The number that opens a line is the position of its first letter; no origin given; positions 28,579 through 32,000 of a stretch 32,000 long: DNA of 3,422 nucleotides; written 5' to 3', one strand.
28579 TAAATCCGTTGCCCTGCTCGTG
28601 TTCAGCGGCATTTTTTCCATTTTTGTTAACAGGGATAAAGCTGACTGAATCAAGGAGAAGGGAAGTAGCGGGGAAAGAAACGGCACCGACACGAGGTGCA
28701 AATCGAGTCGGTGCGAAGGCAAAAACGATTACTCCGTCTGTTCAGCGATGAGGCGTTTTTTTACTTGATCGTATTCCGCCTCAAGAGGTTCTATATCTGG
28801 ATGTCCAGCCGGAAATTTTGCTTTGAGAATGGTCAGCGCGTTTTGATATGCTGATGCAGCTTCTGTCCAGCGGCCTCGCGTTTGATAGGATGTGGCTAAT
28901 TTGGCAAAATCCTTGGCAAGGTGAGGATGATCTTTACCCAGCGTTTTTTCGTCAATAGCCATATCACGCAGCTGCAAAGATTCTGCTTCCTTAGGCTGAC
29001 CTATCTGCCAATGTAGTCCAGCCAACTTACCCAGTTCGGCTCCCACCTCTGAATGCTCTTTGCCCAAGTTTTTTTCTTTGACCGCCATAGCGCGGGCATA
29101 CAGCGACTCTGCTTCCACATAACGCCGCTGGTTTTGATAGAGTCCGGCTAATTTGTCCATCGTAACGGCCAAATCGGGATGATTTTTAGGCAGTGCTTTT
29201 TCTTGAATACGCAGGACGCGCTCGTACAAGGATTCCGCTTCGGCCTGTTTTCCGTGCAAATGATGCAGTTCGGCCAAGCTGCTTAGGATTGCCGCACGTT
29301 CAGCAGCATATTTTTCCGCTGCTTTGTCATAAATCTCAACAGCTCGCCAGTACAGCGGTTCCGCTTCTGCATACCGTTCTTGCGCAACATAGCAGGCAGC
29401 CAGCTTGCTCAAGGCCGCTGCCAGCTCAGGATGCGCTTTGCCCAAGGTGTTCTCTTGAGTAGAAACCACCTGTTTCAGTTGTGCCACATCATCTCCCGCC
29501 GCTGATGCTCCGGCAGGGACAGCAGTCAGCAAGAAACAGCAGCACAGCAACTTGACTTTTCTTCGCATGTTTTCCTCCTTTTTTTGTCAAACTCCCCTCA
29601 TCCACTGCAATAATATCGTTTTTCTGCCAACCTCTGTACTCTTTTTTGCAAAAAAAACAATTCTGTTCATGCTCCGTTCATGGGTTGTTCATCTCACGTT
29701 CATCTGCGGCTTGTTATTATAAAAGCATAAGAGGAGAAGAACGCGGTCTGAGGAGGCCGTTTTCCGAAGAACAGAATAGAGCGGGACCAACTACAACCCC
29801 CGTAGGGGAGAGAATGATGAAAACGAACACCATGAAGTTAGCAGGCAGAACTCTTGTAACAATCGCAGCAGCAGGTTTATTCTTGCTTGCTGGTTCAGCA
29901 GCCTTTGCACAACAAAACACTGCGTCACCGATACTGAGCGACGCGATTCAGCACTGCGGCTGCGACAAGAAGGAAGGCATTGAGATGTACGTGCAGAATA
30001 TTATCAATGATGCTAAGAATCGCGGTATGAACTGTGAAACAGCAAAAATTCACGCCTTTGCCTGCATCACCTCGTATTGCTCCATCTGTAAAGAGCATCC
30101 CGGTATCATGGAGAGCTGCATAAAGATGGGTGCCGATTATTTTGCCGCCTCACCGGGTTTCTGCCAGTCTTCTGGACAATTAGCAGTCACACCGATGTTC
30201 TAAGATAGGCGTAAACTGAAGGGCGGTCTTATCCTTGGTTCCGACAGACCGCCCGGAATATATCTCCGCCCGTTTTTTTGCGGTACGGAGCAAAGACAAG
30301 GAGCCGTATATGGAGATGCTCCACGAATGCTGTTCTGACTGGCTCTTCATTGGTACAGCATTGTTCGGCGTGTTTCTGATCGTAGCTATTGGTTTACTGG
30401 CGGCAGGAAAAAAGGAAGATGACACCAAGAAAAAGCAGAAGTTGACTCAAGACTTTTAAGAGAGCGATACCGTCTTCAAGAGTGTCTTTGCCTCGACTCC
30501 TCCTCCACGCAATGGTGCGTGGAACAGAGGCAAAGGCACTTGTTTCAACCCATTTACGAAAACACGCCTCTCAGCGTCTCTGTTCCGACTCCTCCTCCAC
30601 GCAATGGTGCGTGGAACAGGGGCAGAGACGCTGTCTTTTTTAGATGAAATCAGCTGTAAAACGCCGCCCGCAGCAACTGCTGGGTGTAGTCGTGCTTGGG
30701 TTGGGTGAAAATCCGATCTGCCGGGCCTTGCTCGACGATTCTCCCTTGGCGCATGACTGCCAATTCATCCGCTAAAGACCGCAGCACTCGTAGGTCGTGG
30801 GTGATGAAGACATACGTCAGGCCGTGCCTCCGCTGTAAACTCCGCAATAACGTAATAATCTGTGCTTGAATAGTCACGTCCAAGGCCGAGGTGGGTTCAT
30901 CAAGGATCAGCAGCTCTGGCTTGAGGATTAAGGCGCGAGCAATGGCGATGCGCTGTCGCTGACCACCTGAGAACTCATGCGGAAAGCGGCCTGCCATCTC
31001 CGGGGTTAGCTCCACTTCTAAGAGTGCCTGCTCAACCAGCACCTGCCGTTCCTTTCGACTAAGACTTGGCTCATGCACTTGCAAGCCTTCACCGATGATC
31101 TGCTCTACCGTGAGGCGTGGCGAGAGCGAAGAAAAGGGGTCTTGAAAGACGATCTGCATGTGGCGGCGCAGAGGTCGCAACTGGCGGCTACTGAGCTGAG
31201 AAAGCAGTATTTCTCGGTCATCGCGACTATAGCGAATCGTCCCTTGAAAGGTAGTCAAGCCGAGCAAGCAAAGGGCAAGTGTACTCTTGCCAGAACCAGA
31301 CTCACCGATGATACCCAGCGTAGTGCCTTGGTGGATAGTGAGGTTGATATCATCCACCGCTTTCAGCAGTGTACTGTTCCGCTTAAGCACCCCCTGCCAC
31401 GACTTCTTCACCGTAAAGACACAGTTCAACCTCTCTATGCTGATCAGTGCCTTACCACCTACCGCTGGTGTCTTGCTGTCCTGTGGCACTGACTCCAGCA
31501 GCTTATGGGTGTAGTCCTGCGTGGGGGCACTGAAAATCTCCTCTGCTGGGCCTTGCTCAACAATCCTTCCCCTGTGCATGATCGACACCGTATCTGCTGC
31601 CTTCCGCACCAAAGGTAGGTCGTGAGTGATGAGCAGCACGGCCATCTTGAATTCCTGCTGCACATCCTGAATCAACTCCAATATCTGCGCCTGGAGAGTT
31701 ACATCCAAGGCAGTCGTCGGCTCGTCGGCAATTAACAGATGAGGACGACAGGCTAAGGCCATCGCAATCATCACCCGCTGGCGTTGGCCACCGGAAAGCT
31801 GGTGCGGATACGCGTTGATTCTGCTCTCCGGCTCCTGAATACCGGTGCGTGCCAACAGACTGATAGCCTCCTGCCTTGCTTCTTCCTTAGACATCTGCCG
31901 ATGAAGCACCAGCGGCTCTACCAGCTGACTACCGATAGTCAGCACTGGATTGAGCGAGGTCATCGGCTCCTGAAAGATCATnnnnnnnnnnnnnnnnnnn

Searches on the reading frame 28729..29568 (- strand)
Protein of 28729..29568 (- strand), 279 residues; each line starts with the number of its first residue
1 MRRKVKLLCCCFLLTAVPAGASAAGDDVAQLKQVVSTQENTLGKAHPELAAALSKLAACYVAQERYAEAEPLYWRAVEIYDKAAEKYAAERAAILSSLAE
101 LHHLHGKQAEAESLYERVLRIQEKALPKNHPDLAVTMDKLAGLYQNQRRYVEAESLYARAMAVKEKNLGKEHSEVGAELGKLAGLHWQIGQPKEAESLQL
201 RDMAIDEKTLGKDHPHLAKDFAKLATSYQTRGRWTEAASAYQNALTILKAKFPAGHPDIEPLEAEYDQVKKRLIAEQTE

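Call 6: search_protein_families(library=pfam, proteins=[window:28729-29568:-], max_evalue=0.001)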
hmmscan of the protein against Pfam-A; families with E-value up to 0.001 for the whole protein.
window:28729-29568:- (279 aa): 10 families
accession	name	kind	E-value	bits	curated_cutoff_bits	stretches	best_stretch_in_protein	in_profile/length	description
PF13424.12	TPR_12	-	4.2e-47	158.7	30.1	5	49-124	2-77/77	Tetratricopeptide repeat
PF13374.12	TPR_10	-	6.9e-41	137.5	27.5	5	134-173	2-41/42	Tetratricopeptide repeat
PF24885.1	TPR_NPHP3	-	2.1e-32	112.9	100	3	159-273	124-233/239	Nephrocystin-3 TPR domain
PF13176.12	TPR_7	-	3.2e-18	64.6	27.9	1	137-169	2-34/36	Tetratricopeptide repeat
PF00515.34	TPR_1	-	5.2e-11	42.3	27.8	0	50-80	1-31/34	Tetratricopeptide repeat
PF07719.23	TPR_2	-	2.1e-10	40.3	27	0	92-123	1-32/34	Tetratricopeptide repeat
PF17874.7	TPR_MalT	-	2.5e-08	34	45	1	57-249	8-192/336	MalT-like TPR region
PF13428.12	TPR_14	-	9.4e-08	32.5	23.5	0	51-85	2-36/44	Tetratricopeptide repeat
PF14559.12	TPR_19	-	2.4e-06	28.2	25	0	45-93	20-67/68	Tetratricopeptide repeat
PF13432.12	TPR_16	-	6.4e-05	23.8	32.7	0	75-122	15-61/65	Tetratricopeptide repeat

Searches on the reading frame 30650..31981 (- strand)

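Call 6: search_protein_families(library=pfam, proteins=[window:30650-31981:-], max_evalue=0.001)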
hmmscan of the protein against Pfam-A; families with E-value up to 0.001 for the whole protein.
window:30650-31981:- (443 aa): 5 families
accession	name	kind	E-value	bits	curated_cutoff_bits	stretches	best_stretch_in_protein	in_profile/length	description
PF00005.33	ABC_tran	-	1.8e-48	165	25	2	210-365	2-137/137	ABC transporter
PF13304.12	AAA_21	-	3.2e-14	54.2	27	1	335-400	236-303/304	AAA domain, putative AbiEii toxin, Type IV TA system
PF08352.17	oligo_HPY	-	6.5e-12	46.1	27.1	2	141-168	1-28/65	Oligopeptide/dipeptide transporter, C-terminal region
PF02463.25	SMC_N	-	1.6e-11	44.5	40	1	41-136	125-213/220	RecF/RecN/SMC N terminal domain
PF13166.12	AAA_13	-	0.00048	19.4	36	0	352-408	524-582/713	AAA domain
